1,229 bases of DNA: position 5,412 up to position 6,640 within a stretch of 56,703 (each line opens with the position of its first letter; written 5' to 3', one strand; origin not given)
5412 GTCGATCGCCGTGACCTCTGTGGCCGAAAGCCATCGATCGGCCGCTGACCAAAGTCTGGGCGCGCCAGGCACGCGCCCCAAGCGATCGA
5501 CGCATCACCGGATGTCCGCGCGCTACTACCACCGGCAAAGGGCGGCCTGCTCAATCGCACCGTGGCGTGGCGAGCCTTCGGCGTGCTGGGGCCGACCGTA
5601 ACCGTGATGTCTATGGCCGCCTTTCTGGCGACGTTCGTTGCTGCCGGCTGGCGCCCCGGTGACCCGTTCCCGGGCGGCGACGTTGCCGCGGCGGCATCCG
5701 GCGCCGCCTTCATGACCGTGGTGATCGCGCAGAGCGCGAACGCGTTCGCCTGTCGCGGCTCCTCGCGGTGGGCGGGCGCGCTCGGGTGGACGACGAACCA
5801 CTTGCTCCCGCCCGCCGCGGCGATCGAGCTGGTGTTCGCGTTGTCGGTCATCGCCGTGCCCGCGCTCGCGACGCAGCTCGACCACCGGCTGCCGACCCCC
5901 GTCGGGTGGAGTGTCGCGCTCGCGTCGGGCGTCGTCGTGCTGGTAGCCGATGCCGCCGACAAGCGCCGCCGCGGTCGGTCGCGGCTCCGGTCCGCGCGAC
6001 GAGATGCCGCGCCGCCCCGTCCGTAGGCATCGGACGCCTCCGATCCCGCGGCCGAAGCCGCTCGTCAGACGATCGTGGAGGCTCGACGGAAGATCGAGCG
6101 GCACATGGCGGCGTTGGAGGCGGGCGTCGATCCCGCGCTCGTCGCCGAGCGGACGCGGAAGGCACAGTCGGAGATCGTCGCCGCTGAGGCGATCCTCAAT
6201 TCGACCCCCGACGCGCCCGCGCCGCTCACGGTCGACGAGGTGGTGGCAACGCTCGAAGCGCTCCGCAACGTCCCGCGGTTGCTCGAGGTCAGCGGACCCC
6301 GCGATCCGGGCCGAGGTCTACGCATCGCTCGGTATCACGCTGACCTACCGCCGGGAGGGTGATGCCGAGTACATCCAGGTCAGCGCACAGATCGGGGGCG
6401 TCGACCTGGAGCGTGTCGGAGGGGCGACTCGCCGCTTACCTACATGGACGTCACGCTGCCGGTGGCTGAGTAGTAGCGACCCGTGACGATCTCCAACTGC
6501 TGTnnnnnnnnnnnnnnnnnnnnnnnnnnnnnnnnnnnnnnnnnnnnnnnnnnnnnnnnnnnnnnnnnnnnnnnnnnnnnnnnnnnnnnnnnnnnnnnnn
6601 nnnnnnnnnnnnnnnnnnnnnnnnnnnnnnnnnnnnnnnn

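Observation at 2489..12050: Five copies of a ~50-bp serine-recombinase 3'-end sequence divide the left 12 kb into cassettes (full, right-half and left-half att-like sites)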

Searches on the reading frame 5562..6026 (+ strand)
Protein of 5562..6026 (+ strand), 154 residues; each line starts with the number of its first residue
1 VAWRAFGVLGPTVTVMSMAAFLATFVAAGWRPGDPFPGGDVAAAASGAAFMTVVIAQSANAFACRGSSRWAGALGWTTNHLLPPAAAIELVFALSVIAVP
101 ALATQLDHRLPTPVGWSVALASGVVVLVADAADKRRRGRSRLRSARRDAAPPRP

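Call 68: search_protein_families(library=pfam, proteins=[window:5562-6026:+], max_evalue=0.01)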
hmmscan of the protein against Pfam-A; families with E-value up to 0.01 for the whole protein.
window:5562-6026:+ (154 aa): 1 family
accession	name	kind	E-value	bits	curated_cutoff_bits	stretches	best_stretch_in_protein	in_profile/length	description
PF00689.26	Cation_ATPase_C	-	4.6e-16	59.5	27.3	1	2-134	51-173/175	Cation transporting ATPase, C-terminus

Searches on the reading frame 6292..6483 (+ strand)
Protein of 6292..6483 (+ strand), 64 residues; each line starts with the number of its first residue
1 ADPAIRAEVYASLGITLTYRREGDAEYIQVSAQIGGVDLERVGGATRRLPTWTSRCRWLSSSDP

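Call 72: search_protein_representatives(protein=window:6292-6483:+)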
Query: 64 residues. Proteins with E-value up to 0.001 (for the whole library): 33; up to 1e-10: 2; up to 1e-30: 0. The best 33 are listed.
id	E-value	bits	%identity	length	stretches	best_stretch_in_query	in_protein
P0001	1.2e-15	72.8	81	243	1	1-47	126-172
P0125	1.4e-13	66.2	74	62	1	1-50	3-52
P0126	1.1e-10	57.1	65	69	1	1-48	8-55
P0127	6.7e-10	54.6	65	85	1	1-46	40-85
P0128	2.6e-08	49.7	67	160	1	1-46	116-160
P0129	4.8e-08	48.8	59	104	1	1-46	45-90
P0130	7.0e-08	48.3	58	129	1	1-50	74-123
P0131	6.2e-07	45.3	65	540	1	1-48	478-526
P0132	1.1e-06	44.5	47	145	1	1-53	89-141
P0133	1.5e-06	44.1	52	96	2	3-46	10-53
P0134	3.3e-06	43.0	52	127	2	3-46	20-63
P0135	3.9e-06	42.8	59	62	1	1-46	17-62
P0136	4.6e-06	42.6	66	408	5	25-50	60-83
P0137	5.4e-06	42.4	49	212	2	2-43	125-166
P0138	8.1e-06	41.8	34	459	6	15-47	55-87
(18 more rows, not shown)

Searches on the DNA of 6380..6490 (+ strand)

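Call 16: search_dna_similar(query=window:6380-6490:+, collection=plasmids, mode=distant, max_evalue=0.001, max_rows=30)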
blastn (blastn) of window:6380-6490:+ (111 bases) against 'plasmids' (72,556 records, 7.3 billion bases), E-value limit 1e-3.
No match.

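Call 17: search_dna_similar(query=window:6380-6490:+, collection=phages, mode=distant, max_evalue=0.001, max_rows=30)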
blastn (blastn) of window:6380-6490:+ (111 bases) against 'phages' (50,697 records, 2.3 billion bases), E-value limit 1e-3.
No match.
